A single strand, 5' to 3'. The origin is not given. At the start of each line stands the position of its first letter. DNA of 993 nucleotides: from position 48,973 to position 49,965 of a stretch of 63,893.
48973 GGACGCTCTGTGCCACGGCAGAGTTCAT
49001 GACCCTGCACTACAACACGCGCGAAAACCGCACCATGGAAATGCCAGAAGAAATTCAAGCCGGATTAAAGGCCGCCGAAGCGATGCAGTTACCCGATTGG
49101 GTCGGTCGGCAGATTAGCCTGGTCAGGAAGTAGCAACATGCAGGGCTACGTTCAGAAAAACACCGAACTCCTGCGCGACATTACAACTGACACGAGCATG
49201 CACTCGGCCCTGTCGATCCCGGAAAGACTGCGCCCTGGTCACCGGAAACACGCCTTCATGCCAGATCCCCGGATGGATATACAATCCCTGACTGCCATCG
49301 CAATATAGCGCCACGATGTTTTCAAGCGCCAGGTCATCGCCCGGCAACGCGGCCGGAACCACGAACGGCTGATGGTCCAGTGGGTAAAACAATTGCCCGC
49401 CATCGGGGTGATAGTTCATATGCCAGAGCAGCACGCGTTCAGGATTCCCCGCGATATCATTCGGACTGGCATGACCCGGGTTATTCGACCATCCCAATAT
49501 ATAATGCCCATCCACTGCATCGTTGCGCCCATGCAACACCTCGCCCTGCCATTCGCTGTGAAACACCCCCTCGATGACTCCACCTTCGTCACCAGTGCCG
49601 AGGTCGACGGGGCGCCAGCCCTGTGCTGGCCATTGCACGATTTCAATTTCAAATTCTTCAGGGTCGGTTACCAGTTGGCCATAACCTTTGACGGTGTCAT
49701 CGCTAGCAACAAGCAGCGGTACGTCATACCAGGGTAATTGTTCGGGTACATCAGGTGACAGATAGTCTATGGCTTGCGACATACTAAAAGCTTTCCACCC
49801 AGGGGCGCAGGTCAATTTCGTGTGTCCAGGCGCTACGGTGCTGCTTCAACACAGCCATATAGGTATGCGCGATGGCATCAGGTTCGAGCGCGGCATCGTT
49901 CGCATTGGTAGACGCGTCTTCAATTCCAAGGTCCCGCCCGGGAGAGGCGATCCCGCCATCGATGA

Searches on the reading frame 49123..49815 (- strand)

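Call 26: search_protein_families(library=pfam, proteins=[window:49123-49815:-], max_evalue=0.00001)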
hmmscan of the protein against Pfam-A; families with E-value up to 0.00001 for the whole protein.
window:49123-49815:- (230 aa): 1 family
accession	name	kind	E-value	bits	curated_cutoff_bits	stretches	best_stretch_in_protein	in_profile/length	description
PF04115.18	Ureidogly_lyase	-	1.4e-11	44.8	23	1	133-198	73-138/162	Ureidoglycolate lyase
